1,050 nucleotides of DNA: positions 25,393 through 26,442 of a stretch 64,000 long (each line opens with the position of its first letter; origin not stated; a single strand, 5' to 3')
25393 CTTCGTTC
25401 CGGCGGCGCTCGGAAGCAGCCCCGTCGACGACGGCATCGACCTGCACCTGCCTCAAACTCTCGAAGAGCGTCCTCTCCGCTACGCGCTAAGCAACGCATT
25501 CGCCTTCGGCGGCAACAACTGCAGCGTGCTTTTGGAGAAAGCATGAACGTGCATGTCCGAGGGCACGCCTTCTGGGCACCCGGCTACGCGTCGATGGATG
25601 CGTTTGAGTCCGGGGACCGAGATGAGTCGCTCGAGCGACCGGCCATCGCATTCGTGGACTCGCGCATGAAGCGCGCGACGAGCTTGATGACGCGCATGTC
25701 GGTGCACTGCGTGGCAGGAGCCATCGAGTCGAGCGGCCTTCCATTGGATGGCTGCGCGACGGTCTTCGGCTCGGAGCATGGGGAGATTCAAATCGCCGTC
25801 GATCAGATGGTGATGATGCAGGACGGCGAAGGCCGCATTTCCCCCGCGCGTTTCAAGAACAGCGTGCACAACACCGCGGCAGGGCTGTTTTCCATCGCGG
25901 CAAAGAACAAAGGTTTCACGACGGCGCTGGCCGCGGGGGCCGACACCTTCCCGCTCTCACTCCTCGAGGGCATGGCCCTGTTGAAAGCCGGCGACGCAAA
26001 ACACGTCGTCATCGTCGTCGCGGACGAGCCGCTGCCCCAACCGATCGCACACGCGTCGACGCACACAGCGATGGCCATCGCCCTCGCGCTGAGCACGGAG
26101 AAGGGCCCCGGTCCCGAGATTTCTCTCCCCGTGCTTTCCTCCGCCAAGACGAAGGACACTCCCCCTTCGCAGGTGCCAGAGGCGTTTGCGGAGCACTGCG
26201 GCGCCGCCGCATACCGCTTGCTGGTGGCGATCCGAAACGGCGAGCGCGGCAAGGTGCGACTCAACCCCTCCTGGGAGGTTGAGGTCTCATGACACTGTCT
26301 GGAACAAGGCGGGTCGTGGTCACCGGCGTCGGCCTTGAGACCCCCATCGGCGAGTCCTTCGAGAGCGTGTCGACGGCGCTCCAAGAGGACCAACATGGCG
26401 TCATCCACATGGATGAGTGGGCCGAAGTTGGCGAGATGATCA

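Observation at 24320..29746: KS / CLF-like / KS / flavin-halogenase operon facing a GT2-ACP pair: an aryl-polyene-type type II PKS core without its usual accessory genes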

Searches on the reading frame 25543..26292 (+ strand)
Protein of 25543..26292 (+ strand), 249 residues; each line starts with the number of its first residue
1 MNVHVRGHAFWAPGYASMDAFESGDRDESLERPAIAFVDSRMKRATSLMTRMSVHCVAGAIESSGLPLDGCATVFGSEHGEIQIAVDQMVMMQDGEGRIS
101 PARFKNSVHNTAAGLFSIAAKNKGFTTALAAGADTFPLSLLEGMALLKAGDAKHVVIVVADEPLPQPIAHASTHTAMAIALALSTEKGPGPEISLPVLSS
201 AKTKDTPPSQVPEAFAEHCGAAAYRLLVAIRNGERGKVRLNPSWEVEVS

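Call 3: search_protein_families(library=pfam, proteins=[window:25543-26292:+])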
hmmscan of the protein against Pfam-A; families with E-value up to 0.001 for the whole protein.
window:25543-26292:+ (249 aa): 1 family
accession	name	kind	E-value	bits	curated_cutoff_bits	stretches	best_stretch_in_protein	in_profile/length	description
PF13723.12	Ketoacyl-synt_2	-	1.6e-34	119.9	25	1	28-205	12-183/223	Beta-ketoacyl synthase, N-terminal domain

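Call 4: search_protein_families(library=ncbifam, proteins=[window:25543-26292:+])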
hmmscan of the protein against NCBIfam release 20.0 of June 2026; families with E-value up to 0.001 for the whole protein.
window:25543-26292:+ (249 aa): 3 families
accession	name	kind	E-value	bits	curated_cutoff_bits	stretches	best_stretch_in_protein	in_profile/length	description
TIGR03150.1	fabF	equivalog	4.2e-08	32.3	493.75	1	36-178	58-205/407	beta-ketoacyl-ACP synthase II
NF005589.0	PRK07314.1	subfamily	7.8e-06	24.9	387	1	42-178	67-208/413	beta-ketoacyl-ACP synthase II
NF058659.1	cispenta_AmcG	equivalog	0.00035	20.3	80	1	92-160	72-141/157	cispentacin moiety biosynthesis protein AmcG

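Call 9: find_homologous_proteins(query=window:25543-26292:+)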
Query window:25543-26292:+ (249 aa): 151 proteins with E <= 0.001 among 1922 candidates; the best 120 are listed.
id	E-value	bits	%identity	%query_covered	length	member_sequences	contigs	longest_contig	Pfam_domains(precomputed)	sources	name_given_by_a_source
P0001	1.8e-159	546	100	100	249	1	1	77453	PF13723.13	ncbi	ncbi:MAG: beta-ketoacyl synthase chain length factor [Polyangiales bacterium]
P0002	1.8e-139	481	87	100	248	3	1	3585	PF13723.13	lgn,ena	-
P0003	1.6e-134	465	87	100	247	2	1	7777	PF13723.13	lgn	-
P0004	6.0e-123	427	80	100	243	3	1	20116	PF13723.13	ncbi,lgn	ncbi:MAG: 3-oxoacyl-(acyl-carrier-protein) synthase [Polyangiales bacterium]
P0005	4.9e-113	395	73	100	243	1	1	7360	PF00109.33,PF13723.13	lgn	-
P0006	2.3e-86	307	59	100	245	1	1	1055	PF00109.33,PF13723.13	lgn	-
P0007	1.9e-81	291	57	99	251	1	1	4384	PF13723.13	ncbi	-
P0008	1.0e-75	272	55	100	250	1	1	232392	PF00109.33,PF13723.13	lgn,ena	-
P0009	5.7e-74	267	53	99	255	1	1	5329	PF00109.33,PF13723.13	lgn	-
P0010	9.6e-68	246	50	99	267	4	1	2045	PF13723.13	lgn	-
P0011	3.9e-67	244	52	99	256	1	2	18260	PF13723.13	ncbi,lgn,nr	ncbi:MAG: beta-ketoacyl synthase chain length factor [Myxococcales bacterium]|nr:beta-ketoacyl synth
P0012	1.3e-66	243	50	99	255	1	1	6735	PF13723.13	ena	-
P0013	2.3e-66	242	51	99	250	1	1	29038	PF13723.13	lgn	-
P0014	1.4e-65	239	50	100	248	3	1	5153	PF13723.13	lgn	-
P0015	2.0e-65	239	53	96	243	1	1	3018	PF00109.33,PF13723.13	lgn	-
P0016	6.6e-65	237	49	100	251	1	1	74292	PF13723.13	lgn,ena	-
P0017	1.2e-63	233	53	91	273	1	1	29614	PF13723.13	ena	-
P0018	3.4e-62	228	48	100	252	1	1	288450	PF13723.13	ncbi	-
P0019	4.4e-62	228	50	100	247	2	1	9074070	PF13723.13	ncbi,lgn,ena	-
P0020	7.2e-62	227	48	99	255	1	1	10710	PF13723.13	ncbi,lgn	ncbi:MAG: beta-ketoacyl synthase chain length factor [Myxococcota bacterium]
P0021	1.8e-61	226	49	98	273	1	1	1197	PF13723.13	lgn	-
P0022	4.4e-61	225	47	100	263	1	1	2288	PF13723.13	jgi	jgi:hypothetical protein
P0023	9.8e-61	223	49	99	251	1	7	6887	PF13723.13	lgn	-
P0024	1.4e-60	223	48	97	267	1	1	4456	PF13723.13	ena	-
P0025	4.3e-60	221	48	99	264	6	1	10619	PF13723.13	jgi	-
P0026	6.5e-60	221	49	99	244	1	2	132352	PF13723.13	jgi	-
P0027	1.0e-59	220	48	99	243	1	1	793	PF13723.13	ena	-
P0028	1.4e-59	220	46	99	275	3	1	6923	PF13723.13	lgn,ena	-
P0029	1.6e-59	219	49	97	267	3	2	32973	PF13723.13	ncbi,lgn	-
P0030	5.9e-59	218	48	97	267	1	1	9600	PF13723.13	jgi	-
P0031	6.9e-59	217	48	97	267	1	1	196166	PF13723.13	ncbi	-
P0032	7.8e-59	217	49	99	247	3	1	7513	PF13723.13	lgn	-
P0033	1.5e-58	216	47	98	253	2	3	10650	PF13723.13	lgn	-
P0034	3.4e-58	215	48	97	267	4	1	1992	PF13723.13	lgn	-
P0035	7.8e-58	214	46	98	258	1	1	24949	PF13723.13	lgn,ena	-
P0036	8.5e-58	214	46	99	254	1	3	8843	PF13723.13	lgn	-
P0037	1.5e-57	213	47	97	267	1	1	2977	PF13723.13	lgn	-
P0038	1.6e-57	213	47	99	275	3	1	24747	PF13723.13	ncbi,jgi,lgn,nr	ncbi:MAG: beta-ketoacyl synthase chain length factor [Myxococcota bacterium]|jgi:hypothetical protei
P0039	3.0e-57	212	47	99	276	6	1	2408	PF13723.13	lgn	-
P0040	1.3e-56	210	47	97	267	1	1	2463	PF13723.13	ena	-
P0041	9.2e-56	207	49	97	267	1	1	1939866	PF13723.13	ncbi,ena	-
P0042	2.0e-55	206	47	96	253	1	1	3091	PF00109.33,PF13723.13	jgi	jgi:hypothetical protein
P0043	2.3e-55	206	48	96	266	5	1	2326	PF13723.13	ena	-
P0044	2.5e-55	206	48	92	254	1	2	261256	PF13723.13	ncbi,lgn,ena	-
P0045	6.2e-55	204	45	99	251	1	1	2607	PF13723.13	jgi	jgi:hypothetical protein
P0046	1.6e-54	203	54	73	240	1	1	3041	PF13723.13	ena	-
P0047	4.2e-54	202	48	91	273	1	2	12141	PF00109.33,PF13723.13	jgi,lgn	jgi:hypothetical protein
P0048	9.0e-54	201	43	100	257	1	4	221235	PF13723.13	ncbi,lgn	-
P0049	6.2e-51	191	58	64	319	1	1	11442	PF00109.33,PF13723.13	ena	-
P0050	6.7e-51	191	45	92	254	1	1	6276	PF13723.13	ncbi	-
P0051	3.3e-50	189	42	100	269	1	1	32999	PF13723.13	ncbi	-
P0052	4.2e-50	189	49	78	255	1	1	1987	PF13723.13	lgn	-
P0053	9.1e-50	187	43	99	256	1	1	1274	PF13723.13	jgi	jgi:hypothetical protein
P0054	9.0e-49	184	52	67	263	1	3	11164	PF00109.33,PF13723.13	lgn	-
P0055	4.0e-48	182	45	88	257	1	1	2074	PF00109.33,PF13723.13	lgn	-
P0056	4.8e-46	175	43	96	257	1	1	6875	PF13723.13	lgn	-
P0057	5.0e-46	175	55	65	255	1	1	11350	PF13723.13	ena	-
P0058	9.3e-46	174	56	62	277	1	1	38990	PF13723.13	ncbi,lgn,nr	ncbi:MAG: beta-ketoacyl synthase chain length factor [Myxococcales bacterium]|nr:beta-ketoacyl synth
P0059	1.1e-45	174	42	99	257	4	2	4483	PF13723.13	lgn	-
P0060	5.0e-45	172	41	98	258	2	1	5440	PF13723.13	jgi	jgi:hypothetical protein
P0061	7.8e-45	171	48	78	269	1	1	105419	PF13723.13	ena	-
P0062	1.3e-44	171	45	96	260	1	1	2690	PF13723.13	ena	-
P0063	2.3e-44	170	42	96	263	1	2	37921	PF00109.33,PF13723.13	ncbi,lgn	-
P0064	3.3e-44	169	48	76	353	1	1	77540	PF13723.13,PF22817.3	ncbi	ncbi:MAG: beta-ketoacyl synthase chain length factor [Polyangiales bacterium]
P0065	1.0e-43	168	42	99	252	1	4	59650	PF13723.13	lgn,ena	-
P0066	2.8e-43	166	41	99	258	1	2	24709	PF13723.13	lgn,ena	-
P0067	2.8e-43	166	43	79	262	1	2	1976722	PF13723.13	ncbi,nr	ncbi:MAG: beta-ketoacyl synthase chain length factor [Sandaracinaceae bacterium]|nr:beta-ketoacyl sy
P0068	1.7e-42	164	42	96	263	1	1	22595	PF13723.13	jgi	jgi:hypothetical protein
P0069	1.7e-42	164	42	99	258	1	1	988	PF13723.13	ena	-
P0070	2.4e-42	163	43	99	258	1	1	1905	PF13723.13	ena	-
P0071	4.0e-42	162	47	71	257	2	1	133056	PF13723.13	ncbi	ncbi:MAG: beta-ketoacyl synthase chain length factor [Polyangiales bacterium]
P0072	5.8e-42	162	41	99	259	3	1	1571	PF13723.13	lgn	-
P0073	6.9e-42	162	41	99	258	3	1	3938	PF13723.13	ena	-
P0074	8.8e-42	161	48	77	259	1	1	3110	PF13723.13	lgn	-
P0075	6.4e-41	159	42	96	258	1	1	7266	PF13723.13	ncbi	-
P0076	8.9e-41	158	40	94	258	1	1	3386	PF13723.13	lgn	-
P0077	1.3e-40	158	40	99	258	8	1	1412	PF13723.13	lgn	-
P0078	2.5e-40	157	40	99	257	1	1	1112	PF13723.13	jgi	jgi:hypothetical protein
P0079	2.6e-40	157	39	97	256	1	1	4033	PF13723.13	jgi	jgi:hypothetical protein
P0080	3.1e-40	156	42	99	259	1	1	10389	PF13723.13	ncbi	-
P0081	7.3e-40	155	41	95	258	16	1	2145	PF13723.13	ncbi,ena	-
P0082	3.4e-39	153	40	98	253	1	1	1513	PF13723.13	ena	-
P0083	1.0e-38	151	42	84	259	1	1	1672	PF13723.13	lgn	-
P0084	1.9e-38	150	39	99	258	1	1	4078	PF13723.13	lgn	-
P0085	2.4e-38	150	41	95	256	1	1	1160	PF13723.13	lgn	-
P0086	3.0e-38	150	41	96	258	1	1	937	PF13723.13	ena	-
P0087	5.1e-38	149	42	77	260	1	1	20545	PF13723.13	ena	-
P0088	1.2e-37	148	40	96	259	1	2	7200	PF00109.33,PF13723.13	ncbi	-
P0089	1.5e-37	148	37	100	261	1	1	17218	PF13723.13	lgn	-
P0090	2.2e-37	147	44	85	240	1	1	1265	PF13723.13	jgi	jgi:hypothetical protein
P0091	2.2e-37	147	39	99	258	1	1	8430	PF13723.13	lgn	-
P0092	3.4e-37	146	40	97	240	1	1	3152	PF13723.13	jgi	jgi:hypothetical protein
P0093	3.6e-37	146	48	66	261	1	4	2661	PF13723.13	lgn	-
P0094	3.6e-37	146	42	97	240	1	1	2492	PF13723.13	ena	-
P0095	5.1e-37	146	44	75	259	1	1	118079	PF13723.13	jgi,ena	jgi:hypothetical protein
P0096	9.7e-37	145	41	96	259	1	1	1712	PF13723.13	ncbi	-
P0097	1.0e-36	145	40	95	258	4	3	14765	PF13723.13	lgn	-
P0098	1.3e-36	144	45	76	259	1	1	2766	PF13723.13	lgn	-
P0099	1.4e-36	144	38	96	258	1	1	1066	PF13723.13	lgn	-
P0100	1.5e-36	144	43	86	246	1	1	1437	PF13723.13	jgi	jgi:hypothetical protein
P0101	3.5e-36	143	43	84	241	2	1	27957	PF13723.13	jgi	jgi:hypothetical protein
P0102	3.7e-36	143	39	96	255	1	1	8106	PF13723.13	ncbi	-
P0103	3.7e-36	143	45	71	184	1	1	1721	PF13723.13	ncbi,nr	ncbi:MAG: beta-ketoacyl synthase chain length factor, partial [Myxococcales bacterium]|nr:beta-ketoa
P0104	4.5e-36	143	40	100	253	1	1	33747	PF13723.13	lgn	-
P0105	5.8e-36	142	39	99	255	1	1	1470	PF13723.13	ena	-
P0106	1.5e-35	141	45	74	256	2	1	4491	PF13723.13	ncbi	-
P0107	1.5e-35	141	44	74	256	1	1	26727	PF00109.33,PF13723.13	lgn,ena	-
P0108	1.6e-35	141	39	99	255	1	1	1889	PF13723.13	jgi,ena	-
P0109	1.9e-35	141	39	99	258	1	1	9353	PF13723.13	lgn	-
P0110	3.3e-35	140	43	71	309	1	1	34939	PF13723.13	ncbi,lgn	-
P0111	3.4e-35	140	42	84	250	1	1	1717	PF13723.13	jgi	jgi:Beta-ketoacyl synthase, N-terminal domain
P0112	3.5e-35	140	39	98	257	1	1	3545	PF13723.13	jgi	jgi:hypothetical protein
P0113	9.8e-35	138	45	73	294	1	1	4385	PF13723.13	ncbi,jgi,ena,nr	ncbi:MAG: beta-ketoacyl synthase chain length factor [Myxococcales bacterium]|nr:beta-ketoacyl synth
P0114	1.7e-34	138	44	73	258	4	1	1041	PF13723.13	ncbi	-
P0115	2.0e-34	137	38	99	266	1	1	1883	PF13723.13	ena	-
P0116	8.1e-34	135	38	99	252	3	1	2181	PF13723.13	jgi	-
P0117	8.5e-34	135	43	76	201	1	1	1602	PF13723.13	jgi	jgi:hypothetical protein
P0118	6.5e-33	132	40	76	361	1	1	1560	PF13723.13,PF02801.29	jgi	jgi:hypothetical protein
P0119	6.5e-33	132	43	73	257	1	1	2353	PF13723.13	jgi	jgi:Beta-ketoacyl synthase, N-terminal domain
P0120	1.7e-32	131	39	64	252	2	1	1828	PF13723.13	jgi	-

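Call 10: find_encoding_contigs(protein=P0019, flank=10000, max_places=2)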
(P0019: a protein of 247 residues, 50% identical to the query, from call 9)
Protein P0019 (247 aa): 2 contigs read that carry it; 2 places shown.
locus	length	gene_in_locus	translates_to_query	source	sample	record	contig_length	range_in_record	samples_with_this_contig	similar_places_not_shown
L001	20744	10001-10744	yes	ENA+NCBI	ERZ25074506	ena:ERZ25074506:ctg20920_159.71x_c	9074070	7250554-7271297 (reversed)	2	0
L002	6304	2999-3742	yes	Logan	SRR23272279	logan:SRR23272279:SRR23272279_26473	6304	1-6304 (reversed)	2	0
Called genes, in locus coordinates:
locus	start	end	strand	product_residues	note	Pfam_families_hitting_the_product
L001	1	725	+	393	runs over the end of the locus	PF17785:PUA_3, PF10672:Methyltrans_SAM, PF03602:Cons_hypoth95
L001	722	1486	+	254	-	PF08282:Hydrolase_3 (faint)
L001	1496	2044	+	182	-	-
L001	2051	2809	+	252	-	PF13489:Methyltransf_23, PF13847:Methyltransf_31, PF08241:Methyltransf_11, PF08242:Methyltransf_12, PF13649:Methyltransf_25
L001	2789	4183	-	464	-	PF12544:LAM_C (weak)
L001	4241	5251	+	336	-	PF00685:Sulfotransfer_1, PF13469:Sulfotransfer_3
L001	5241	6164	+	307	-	-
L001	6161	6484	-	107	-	-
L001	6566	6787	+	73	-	-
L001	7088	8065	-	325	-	PF00462:Glutaredoxin, PF01521:Fe-S_biosyn (weak), PF00581:Rhodanese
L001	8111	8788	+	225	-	-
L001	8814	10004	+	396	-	PF00109:ketoacyl-synt, PF02801:Ketoacyl-synt_C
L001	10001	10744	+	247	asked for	PF13723:Ketoacyl-synt_2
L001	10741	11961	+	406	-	PF00109:ketoacyl-synt, PF00108:Thiolase_N (faint), PF02801:Ketoacyl-synt_C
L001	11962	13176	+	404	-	PF01134:GIDA (weak), PF01266:DAO (weak), PF01494:FAD_binding_3, PF01946:Thi4 (faint), PF04820:Trp_halogenase (weak), PF12831:FAD_oxidored (weak), PF04820:Trp_halogenase, PF05834:Lycopene_cycl (weak), +3 more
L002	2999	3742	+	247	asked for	PF13723:Ketoacyl-synt_2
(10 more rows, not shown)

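Call 11: find_encoding_contigs(protein=P0008, flank=10000, max_places=2)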
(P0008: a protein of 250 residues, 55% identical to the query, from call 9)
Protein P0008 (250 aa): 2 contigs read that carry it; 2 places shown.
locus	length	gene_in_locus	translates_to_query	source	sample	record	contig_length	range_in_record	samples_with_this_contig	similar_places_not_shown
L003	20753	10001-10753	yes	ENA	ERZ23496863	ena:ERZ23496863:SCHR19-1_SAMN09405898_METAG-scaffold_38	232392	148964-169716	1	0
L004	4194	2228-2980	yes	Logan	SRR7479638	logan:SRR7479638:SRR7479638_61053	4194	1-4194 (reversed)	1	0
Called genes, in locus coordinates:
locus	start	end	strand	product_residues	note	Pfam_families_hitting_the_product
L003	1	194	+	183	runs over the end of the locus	-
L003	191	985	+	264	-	PF05401:NodS (weak), PF13489:Methyltransf_23, PF13847:Methyltransf_31, PF08241:Methyltransf_11, PF08242:Methyltransf_12, PF13649:Methyltransf_25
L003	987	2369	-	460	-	PF12544:LAM_C (weak)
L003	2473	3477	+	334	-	PF00685:Sulfotransfer_1 (weak), PF13469:Sulfotransfer_3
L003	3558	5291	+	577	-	PF10092:DUF2330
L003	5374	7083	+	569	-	PF10092:DUF2330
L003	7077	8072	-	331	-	PF01521:Fe-S_biosyn (faint), PF00462:Glutaredoxin, PF00581:Rhodanese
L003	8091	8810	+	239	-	-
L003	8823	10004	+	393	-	PF00109:ketoacyl-synt, PF02801:Ketoacyl-synt_C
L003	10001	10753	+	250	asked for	PF00109:ketoacyl-synt (weak), PF13723:Ketoacyl-synt_2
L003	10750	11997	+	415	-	PF00109:ketoacyl-synt, PF02801:Ketoacyl-synt_C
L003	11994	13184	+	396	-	PF00890:FAD_binding_2 (weak), PF01494:FAD_binding_3, PF01946:Thi4 (faint), PF04820:Trp_halogenase, PF12831:FAD_oxidored (weak), PF13450:NAD_binding_8 (weak), PF01266:DAO (weak), PF04820:Trp_halogenase, +1 more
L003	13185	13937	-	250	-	PF00535:Glycos_transf_2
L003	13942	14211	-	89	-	PF00550:PP-binding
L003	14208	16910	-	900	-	PF00330:Aconitase, PF00694:Aconitase_C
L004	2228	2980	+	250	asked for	PF00109:ketoacyl-synt (weak), PF13723:Ketoacyl-synt_2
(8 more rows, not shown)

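Call 12: find_encoding_contigs(protein=P0004, flank=10000, max_places=2)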
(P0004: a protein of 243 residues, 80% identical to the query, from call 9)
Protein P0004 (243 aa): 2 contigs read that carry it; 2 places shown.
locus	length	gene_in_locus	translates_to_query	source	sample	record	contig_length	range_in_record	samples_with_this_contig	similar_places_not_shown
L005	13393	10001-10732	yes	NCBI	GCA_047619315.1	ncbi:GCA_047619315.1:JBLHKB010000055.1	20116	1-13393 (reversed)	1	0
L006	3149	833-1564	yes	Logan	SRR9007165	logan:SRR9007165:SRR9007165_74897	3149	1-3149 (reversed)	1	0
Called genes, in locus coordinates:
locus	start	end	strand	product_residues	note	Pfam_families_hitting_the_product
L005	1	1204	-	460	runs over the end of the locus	PF12544:LAM_C (weak)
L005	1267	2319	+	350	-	PF00685:Sulfotransfer_1 (weak), PF13469:Sulfotransfer_3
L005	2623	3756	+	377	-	PF00364:Biotin_lipoyl (faint), PF25917:BSH_RND, PF25944:Beta-barrel_RND, PF25954:Beta-barrel_RND_2, PF25975:CzcB_C (faint), PF25989:YknX_C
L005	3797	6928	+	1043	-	PF00873:ACR_tran, PF02355:SecD_SecF_C (faint)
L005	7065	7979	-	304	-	PF00462:Glutaredoxin, PF01521:Fe-S_biosyn (weak), PF00581:Rhodanese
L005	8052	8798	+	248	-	-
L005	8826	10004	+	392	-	PF00109:ketoacyl-synt, PF02801:Ketoacyl-synt_C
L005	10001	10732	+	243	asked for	PF13723:Ketoacyl-synt_2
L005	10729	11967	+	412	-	PF00109:ketoacyl-synt, PF02801:Ketoacyl-synt_C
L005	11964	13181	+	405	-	PF01266:DAO (faint), PF01494:FAD_binding_3, PF04820:Trp_halogenase, PF13450:NAD_binding_8 (weak), PF13738:Pyr_redox_3 (faint), PF04820:Trp_halogenase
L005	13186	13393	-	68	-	?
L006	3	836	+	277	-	?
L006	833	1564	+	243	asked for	PF13723:Ketoacyl-synt_2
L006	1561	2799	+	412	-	PF00109:ketoacyl-synt, PF02801:Ketoacyl-synt_C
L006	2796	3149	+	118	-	?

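Call 20: search_solved_structures(query=window:25543-26289:+, max_evalue=0.01, show_alignments=1)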
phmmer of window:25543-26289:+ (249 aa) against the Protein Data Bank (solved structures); distinct sequences matched with E-value up to 0.01: 2.
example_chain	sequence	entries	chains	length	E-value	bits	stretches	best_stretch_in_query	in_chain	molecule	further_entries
6qsp_B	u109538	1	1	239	3e-10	43.3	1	48-208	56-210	Uncharacterized protein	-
7f28_A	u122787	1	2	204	9.2e-10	41.8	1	40-189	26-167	Ketoacyl_synth_N domain-containing protein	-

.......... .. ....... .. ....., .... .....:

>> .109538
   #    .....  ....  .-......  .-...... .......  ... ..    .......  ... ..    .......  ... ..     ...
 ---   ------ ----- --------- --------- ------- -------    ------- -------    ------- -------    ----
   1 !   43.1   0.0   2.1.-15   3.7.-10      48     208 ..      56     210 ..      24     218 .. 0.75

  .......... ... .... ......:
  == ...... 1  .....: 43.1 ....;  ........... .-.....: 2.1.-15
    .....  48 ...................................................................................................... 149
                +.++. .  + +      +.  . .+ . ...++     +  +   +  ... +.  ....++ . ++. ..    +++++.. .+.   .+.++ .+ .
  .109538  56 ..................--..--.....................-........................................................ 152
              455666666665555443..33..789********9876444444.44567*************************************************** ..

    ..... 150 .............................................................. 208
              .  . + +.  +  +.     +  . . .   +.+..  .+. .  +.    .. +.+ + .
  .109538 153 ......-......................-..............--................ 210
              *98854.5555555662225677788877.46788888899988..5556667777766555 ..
